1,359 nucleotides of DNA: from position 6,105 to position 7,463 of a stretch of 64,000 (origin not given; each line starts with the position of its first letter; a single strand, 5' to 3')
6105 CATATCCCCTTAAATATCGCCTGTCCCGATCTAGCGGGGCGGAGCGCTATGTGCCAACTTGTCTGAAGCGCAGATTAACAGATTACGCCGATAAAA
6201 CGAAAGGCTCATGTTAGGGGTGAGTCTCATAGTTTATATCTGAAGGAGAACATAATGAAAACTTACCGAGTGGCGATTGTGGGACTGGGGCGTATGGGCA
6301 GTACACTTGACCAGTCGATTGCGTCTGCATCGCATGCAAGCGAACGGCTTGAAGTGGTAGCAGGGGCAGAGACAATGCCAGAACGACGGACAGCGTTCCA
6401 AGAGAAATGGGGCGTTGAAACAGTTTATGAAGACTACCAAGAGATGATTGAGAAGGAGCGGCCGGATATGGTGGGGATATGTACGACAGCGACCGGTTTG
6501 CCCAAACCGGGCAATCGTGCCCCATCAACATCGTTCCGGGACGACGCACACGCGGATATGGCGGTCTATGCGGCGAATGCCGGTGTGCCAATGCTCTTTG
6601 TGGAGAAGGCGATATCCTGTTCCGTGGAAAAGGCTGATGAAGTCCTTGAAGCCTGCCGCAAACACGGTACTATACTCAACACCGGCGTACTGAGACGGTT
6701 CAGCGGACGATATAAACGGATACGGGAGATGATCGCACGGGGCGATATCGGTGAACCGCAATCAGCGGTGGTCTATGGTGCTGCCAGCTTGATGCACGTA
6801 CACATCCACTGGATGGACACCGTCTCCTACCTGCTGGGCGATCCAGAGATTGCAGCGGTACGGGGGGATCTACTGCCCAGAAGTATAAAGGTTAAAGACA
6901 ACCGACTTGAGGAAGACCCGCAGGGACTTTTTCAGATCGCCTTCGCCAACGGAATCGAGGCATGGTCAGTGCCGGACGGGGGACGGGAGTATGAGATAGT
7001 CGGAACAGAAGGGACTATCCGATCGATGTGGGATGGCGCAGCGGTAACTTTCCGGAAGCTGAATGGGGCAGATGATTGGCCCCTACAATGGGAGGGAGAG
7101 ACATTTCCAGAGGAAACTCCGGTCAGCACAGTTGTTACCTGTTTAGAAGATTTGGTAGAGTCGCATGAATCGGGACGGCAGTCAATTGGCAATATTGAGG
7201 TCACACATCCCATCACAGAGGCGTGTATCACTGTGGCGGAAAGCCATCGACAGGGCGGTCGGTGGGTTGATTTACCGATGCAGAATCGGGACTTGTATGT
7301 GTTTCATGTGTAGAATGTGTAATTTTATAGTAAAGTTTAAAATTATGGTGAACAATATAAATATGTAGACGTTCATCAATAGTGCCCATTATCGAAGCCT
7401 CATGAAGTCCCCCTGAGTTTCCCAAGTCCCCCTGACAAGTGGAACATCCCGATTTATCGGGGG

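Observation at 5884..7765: Single genes bracketed by inverted copies of the ~85-bp family D element (two independent cassette-like instances)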

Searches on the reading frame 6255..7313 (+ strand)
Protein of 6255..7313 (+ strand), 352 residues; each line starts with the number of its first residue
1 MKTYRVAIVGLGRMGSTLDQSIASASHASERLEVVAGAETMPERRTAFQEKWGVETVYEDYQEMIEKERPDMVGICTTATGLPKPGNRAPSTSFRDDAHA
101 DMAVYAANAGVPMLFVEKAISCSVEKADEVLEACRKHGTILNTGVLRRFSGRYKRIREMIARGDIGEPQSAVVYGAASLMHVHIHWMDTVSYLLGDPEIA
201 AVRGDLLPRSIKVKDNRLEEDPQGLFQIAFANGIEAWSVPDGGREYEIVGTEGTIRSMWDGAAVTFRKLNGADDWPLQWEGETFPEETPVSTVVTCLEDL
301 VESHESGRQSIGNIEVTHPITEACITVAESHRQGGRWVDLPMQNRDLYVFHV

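Call 29: find_related_loci(query=window:6255-7310:+, collection=metagenome_contigs, flank=4000)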
Query window:6255-7310:+ (352 aa) in metagenome_contigs; peptide patterns used: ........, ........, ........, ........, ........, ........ (x = any residue, [..] = any of these).
51 stretches matched a pattern; 4 encode a relative of the query (tblastn E <= 1e-3); 4 distinct loci.
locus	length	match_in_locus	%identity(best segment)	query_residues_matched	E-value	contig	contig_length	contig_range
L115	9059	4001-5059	58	1-352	1e-142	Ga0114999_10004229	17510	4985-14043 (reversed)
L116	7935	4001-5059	58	1-352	1e-142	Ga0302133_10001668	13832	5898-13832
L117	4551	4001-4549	87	1-183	2e-108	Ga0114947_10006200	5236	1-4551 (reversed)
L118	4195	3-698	55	122-352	5e-83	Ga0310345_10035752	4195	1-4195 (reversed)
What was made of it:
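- Tried and rejected: It gave only 4 loci, none useful for junctions (call 29).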

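Call 30: find_homologous_proteins(query=window:6255-7310:+, max_evalue=1e-60)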
Query window:6255-7310:+ (352 aa): 544 proteins with E <= 1e-60 among 3544 candidates; the best 120 are listed.
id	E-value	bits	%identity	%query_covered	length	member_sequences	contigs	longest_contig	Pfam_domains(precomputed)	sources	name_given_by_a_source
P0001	5.2e-219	744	91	100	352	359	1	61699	PF01408.29,PF22725.2,PF02894.23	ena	-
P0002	1.3e-202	690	84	100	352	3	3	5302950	PF01408.29,PF22725.2,PF02894.23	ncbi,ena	-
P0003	8.6e-201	684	84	100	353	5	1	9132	PF01408.29,PF22725.2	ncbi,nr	ncbi:Gfo/Idh/MocA family oxidoreductase [Candidatus Poribacteria bacterium]|nr:Gfo/Idh/MocA family o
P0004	4.2e-191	653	80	100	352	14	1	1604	PF01408.29,PF22725.2,PF02894.23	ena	-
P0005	5.0e-189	646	78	100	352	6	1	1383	PF01408.29,PF22725.2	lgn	-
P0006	4.9e-188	642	79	100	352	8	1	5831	PF01408.29,PF22725.2,PF02894.23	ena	-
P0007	4.6e-186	636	77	100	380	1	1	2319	PF01408.29,PF22725.2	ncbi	-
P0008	3.4e-155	534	66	100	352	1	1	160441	PF01408.29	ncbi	-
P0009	1.1e-149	516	93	69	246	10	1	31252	PF01408.29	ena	-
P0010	1.3e-143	496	63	100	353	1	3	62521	PF01408.29,PF22725.2,PF02894.23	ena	-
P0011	1.1e-141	490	60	100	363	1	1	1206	PF01408.29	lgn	-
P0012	1.3e-141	490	60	100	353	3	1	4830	PF01408.29,PF22725.2,PF02894.23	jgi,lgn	jgi:predicted dehydrogenase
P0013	8.8e-141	487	61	100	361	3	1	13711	PF01408.29,PF02894.23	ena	-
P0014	9.4e-141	487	60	100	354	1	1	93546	PF01408.29,PF22725.2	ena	-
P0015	9.4e-141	487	60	100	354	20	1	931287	PF01408.29,PF22725.2,PF02894.23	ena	-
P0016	1.8e-140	486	61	100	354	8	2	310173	PF01408.29,PF22725.2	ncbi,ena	-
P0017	1.9e-140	486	60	100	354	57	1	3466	PF01408.29,PF22725.2,PF02894.23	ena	-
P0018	4.2e-139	482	60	100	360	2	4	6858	PF01408.29,PF02894.23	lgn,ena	-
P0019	1.1e-138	480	60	100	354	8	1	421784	PF01408.29,PF22725.2,PF02894.23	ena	-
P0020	5.9e-138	478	58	100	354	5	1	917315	PF01408.29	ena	-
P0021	6.8e-138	478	59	100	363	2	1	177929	PF01408.29,PF22725.2,PF02894.23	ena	-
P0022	1.6e-137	476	58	100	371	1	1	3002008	PF01408.29,PF22725.2,PF02894.23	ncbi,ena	-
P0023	3.6e-137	475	60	100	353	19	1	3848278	PF01408.29,PF22725.2,PF02894.23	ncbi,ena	-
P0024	5.6e-137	475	59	100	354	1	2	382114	PF01408.29,PF22725.2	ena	-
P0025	8.7e-137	474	58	100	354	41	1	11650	PF01408.29,PF22725.2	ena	-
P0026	2.7e-136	472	57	100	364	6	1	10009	PF01408.29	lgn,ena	-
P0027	3.2e-136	472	58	100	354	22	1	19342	PF01408.29,PF22725.2,PF02894.23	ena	-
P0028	5.4e-136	471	59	100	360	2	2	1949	PF01408.29,PF22725.2,PF02894.23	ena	-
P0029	8.9e-136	471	59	100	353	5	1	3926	PF01408.29,PF22725.2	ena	-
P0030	1.2e-135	470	59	100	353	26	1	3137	PF01408.29,PF22725.2,PF02894.23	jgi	jgi:predicted dehydrogenase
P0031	2.0e-135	469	59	100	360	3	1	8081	PF01408.29,PF02894.23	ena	-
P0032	2.4e-135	469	58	100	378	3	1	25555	PF01408.29,PF02894.23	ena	-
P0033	6.2e-134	465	56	100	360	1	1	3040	PF01408.29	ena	-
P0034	8.8e-134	464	59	100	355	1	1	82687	PF01408.29,PF22725.2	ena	-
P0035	1.1e-133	464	56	100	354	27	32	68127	PF01408.29,PF22725.2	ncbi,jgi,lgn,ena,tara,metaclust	tara:strand:- start:364 stop:1428 length:1065 start_codon:yes stop_codon:yes gene_type:complete|meta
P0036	2.9e-133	462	58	100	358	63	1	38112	PF01408.29,PF02894.23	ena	-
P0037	9.2e-133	461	57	100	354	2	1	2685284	PF01408.29,PF22725.2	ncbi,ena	-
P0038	1.6e-131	457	58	100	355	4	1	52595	PF01408.29,PF22725.2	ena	-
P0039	1.6e-131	457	57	100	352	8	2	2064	PF01408.29,PF22725.2,PF02894.23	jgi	jgi:predicted dehydrogenase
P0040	1.6e-131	457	57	100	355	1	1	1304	PF01408.29,PF22725.2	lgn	-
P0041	5.2e-131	455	57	100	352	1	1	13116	PF01408.29,PF22725.2,PF02894.23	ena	-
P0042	8.4e-131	454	56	100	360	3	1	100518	PF01408.29,PF02894.23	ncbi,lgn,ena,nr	ncbi:MAG: hypothetical protein GKR89_13085 [Candidatus Latescibacteria bacterium]|nr:hypothetical pr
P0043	5.0e-130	452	57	100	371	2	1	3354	PF01408.29,PF02894.23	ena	-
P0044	1.3e-129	450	56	100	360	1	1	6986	PF01408.29,PF22725.2,PF02894.23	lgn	-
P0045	2.0e-129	450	57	100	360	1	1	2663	PF01408.29,PF22725.2,PF02894.23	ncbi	-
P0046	1.0e-128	447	54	100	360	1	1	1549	PF01408.29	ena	-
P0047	1.1e-128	447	56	100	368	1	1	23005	PF01408.29,PF22725.2,PF02894.23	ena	-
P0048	1.5e-128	447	55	100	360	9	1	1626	PF01408.29,PF22725.2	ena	-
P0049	4.1e-128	445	56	100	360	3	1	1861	PF01408.29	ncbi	-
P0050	1.0e-127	444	56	100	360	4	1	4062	PF01408.29,PF02894.23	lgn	-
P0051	1.4e-127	444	55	100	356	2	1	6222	PF01408.29,PF22725.2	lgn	-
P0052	2.1e-127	443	56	100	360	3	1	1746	PF01408.29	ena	-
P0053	3.2e-127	442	57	100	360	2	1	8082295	PF01408.29,PF22725.2,PF02894.23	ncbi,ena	-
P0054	3.5e-127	442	55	100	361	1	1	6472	PF01408.29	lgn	-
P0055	4.8e-127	442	56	100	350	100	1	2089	PF01408.29,PF22725.2,PF02894.23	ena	-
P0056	1.0e-126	441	55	100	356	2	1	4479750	PF01408.29,PF22725.2,PF02894.23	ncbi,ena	-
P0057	1.2e-126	441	56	100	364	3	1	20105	PF01408.29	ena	-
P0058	2.2e-126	440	53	100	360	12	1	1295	PF01408.29,PF22725.2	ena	-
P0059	3.0e-126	439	56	100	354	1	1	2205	PF01408.29,PF22725.2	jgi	jgi:predicted dehydrogenase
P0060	4.9e-126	439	55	100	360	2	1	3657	PF01408.29,PF02894.23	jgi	jgi:predicted dehydrogenase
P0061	5.8e-126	438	56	100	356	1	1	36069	PF01408.29,PF22725.2,PF02894.23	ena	-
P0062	6.5e-126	438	54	100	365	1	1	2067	PF01408.29,PF22725.2,PF02894.23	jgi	jgi:predicted dehydrogenase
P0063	8.4e-126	438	56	100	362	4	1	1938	PF01408.29,PF02894.23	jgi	-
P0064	9.6e-126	438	54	100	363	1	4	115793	PF01408.29,PF02894.23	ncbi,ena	-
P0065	1.1e-125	437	54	100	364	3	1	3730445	PF01408.29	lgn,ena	-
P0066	1.3e-125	437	56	100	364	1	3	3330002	PF01408.29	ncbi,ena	-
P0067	1.6e-125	437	56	100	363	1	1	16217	PF01408.29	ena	-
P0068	2.0e-125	437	53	100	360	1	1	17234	PF01408.29,PF02894.23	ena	-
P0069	2.0e-125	437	54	100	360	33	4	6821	PF01408.29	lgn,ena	-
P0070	4.1e-125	436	57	100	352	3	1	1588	PF01408.29,PF22725.2,PF02894.23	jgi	-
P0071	4.6e-125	435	54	100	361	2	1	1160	PF01408.29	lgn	-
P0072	5.3e-125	435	57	100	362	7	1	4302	PF01408.29,PF22725.2,PF02894.23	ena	-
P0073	5.5e-125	435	58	100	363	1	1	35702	PF01408.29,PF02894.23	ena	-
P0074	5.7e-125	435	53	100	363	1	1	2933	PF01408.29,PF02894.23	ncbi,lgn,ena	-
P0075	1.1e-124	434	54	100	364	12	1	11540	PF01408.29,PF02894.23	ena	-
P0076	1.2e-124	434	56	100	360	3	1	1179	PF01408.29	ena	-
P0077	1.3e-124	434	54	100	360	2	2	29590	PF01408.29,PF02894.23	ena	-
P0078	1.5e-124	434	55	100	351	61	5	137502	PF01408.29,PF22725.2,PF02894.23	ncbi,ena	-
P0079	1.5e-124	434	55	100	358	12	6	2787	PF01408.29,PF22725.2,PF02894.23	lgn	-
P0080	1.6e-124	434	54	100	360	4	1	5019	PF01408.29,PF22725.2,PF02894.23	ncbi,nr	ncbi:MAG: Gfo/Idh/MocA family oxidoreductase [bacterium]|nr:Gfo/Idh/MocA family oxidoreductase [bact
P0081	2.9e-124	433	53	100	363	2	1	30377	PF01408.29,PF02894.23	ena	-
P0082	4.2e-124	432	53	100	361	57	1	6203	PF01408.29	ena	-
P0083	7.5e-124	431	55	100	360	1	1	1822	PF01408.29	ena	-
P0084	1.1e-123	431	54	100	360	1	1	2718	PF01408.29,PF22725.2,PF02894.23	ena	-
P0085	1.1e-123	431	57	100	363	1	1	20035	PF01408.29,PF22725.2,PF02894.23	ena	-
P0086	1.2e-123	431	55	100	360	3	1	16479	PF01408.29,PF02894.23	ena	-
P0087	1.8e-123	430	53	100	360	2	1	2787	PF01408.29,PF02894.23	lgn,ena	-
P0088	2.2e-123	430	53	100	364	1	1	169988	PF01408.29,PF02894.23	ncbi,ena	-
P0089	2.3e-123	430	53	100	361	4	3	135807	PF01408.29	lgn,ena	-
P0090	2.5e-123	430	54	100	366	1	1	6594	PF01408.29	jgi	jgi:predicted dehydrogenase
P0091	2.7e-123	430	54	100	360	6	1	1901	PF01408.29,PF22725.2,PF02894.23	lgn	-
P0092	2.8e-123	430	53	100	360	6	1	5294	PF01408.29,PF22725.2,PF02894.23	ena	-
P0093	3.0e-123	429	54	100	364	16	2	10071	PF01408.29,PF02894.23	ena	-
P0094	3.0e-123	429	54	100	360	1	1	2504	PF01408.29,PF22725.2,PF02894.23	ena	-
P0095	3.3e-123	429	54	100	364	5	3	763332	PF01408.29,PF02894.23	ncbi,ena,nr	ncbi:MAG: Gfo/Idh/MocA family oxidoreductase [Gemmatimonadetes bacterium]|nr:Gfo/Idh/MocA family oxi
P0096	3.7e-123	429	53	100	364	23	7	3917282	PF01408.29,PF02894.23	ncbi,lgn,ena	-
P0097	4.1e-123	429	55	100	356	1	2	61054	PF01408.29,PF22725.2,PF02894.23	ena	-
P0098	4.2e-123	429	55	100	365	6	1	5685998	PF01408.29,PF02894.23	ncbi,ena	-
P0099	6.6e-123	428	52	100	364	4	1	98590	PF01408.29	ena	-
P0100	6.8e-123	428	54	100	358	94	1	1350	PF01408.29,PF22725.2,PF02894.23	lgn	-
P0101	7.2e-123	428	54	100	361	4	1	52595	PF01408.29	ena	-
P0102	7.5e-123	428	55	100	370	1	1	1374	PF01408.29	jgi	jgi:predicted dehydrogenase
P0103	1.0e-122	428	53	100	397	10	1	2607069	PF01408.29,PF02894.23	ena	-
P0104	1.1e-122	428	54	100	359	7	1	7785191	PF01408.29,PF22725.2,PF02894.23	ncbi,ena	-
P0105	1.1e-122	428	55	100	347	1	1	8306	PF01408.29,PF22725.2,PF02894.23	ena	-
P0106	1.2e-122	427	55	100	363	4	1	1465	PF01408.29,PF02894.23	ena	-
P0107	1.3e-122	427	53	100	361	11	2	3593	PF01408.29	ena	-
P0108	1.9e-122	427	55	100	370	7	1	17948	PF01408.29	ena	-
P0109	2.8e-122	426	55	100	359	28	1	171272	PF01408.29,PF22725.2,PF02894.23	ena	-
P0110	3.2e-122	426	51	100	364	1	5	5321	PF01408.29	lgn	-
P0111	4.9e-122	425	54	100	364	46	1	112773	PF01408.29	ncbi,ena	-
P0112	5.7e-122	425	51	100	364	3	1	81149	PF01408.29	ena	-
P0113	6.5e-122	425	52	100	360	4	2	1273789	PF01408.29,PF22725.2,PF02894.23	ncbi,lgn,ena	-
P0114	8.2e-122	425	54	100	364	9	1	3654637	PF01408.29,PF02894.23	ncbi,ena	-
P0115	8.4e-122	425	53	100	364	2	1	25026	PF01408.29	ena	-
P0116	8.8e-122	425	55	100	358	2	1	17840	PF01408.29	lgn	-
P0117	1.7e-121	424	53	100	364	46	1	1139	PF01408.29,PF02894.23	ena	-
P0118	1.7e-121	424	53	100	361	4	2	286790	PF01408.29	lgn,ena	-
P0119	2.5e-121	423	52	100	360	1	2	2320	PF01408.29,PF02894.23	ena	-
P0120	2.5e-121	423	53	100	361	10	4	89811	PF01408.29,PF02894.23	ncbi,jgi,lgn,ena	-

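Call 31: find_encoding_contigs(protein=window:6255-7313:+, flank=3000, max_places=10)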
Protein window:6255-7313:+ (352 aa): 3 contigs read that carry it; 2 places shown.
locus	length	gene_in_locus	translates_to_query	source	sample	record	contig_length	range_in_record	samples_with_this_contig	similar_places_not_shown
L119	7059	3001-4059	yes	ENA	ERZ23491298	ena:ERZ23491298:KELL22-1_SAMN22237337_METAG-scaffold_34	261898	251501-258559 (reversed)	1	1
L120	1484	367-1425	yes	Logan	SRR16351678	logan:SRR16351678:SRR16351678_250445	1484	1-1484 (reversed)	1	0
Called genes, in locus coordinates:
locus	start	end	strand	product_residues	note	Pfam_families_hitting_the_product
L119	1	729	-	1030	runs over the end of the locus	PF22240:ISP_coupler, PF02384:N6_Mtase, PF07669:Eco57I (weak), PF18135:Type_ISP_C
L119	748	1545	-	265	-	PF00106:adh_short, PF08659:KR (weak), PF13561:adh_short_C2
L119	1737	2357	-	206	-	PF02627:CMD (weak)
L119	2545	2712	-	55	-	-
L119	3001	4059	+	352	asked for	PF01408:GFO_IDH_MocA, PF22725:GFO_IDH_MocA_C3 (faint), PF02894:GFO_IDH_MocA_C (faint)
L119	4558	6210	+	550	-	PF00282:Pyridoxal_deC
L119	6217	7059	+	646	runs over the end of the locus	PF19773:DUF6259 (weak), PF00404:Dockerin_1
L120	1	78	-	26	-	?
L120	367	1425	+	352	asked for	PF01408:GFO_IDH_MocA, PF22725:GFO_IDH_MocA_C3 (faint), PF02894:GFO_IDH_MocA_C (faint)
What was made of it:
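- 6255..7313 (+): Gfo/Idh/MocA oxidoreductase gene. This is the 'bracketed' gene and is not part of any mobile unit. Pfam PF01408 on the called gene (call 31).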

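Call 32: find_encoding_contigs(protein=P0001, flank=3000, max_places=10)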
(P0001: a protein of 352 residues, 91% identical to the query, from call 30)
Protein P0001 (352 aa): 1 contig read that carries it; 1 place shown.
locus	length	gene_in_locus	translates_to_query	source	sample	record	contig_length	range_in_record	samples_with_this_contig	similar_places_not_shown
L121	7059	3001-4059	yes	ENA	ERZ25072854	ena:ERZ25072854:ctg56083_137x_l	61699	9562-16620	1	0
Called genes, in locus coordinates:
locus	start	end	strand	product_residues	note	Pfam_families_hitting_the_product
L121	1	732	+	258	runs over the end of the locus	PF13340:DUF4096, PF01609:DDE_Tnp_1, PF13586:DDE_Tnp_1_2 (weak)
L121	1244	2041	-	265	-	PF00106:adh_short, PF13561:adh_short_C2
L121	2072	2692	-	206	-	PF02627:CMD (weak)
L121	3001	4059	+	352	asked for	PF01408:GFO_IDH_MocA, PF22725:GFO_IDH_MocA_C3 (faint), PF02894:GFO_IDH_MocA_C (weak)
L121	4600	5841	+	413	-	PF01041:DegT_DnrJ_EryC1, PF01212:Beta_elim_lyase (weak)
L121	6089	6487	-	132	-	-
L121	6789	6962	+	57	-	PF12760:Zn_ribbon_IS1595 (weak)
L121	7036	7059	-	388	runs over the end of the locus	PF02771:Acyl-CoA_dh_N, PF00441:Acyl-CoA_dh_1 (weak), PF08028:Acyl-CoA_dh_2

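Call 33: find_encoding_contigs(protein=P0002, flank=3000, max_places=10)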
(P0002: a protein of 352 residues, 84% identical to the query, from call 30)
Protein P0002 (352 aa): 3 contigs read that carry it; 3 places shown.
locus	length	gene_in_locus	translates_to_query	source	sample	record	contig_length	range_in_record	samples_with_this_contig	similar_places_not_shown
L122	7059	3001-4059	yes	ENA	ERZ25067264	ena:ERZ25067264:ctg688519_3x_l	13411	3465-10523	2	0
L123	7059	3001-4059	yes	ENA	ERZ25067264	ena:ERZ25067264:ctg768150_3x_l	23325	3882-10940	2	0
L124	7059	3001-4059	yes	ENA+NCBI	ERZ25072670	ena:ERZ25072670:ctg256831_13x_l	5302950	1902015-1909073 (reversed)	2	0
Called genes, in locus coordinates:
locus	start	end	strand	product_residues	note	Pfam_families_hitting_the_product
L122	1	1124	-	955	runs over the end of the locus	PF22240:ISP_coupler, PF02384:N6_Mtase, PF07669:Eco57I (weak), PF18135:Type_ISP_C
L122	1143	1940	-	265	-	PF00106:adh_short, PF13561:adh_short_C2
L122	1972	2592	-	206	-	PF02627:CMD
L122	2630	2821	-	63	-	-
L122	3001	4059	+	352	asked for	PF01408:GFO_IDH_MocA, PF22725:GFO_IDH_MocA_C3 (faint), PF02894:GFO_IDH_MocA_C (weak)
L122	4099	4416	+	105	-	PF07978:NIPSNAP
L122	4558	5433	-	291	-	PF00441:Acyl-CoA_dh_1, PF08028:Acyl-CoA_dh_2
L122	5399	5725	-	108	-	PF02771:Acyl-CoA_dh_N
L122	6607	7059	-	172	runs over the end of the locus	-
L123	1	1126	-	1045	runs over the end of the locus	PF22240:ISP_coupler, PF02384:N6_Mtase, PF07669:Eco57I (weak), PF18135:Type_ISP_C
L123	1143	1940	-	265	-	PF00106:adh_short, PF13561:adh_short_C2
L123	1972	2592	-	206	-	PF02627:CMD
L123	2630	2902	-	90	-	-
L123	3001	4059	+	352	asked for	PF01408:GFO_IDH_MocA, PF22725:GFO_IDH_MocA_C3 (faint), PF02894:GFO_IDH_MocA_C (weak)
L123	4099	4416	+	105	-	PF07978:NIPSNAP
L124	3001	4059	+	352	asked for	PF01408:GFO_IDH_MocA, PF22725:GFO_IDH_MocA_C3 (faint), PF02894:GFO_IDH_MocA_C (weak)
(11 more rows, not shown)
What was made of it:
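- On Composite transposon / MITE-flanked gene cassette: Every fetched context of a close Gfo homologue (calls 31-33) shows the same left neighbours.
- All close homologues of the Gfo gene whose contexts were fetched have the same left neighbours (calls 31-33).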
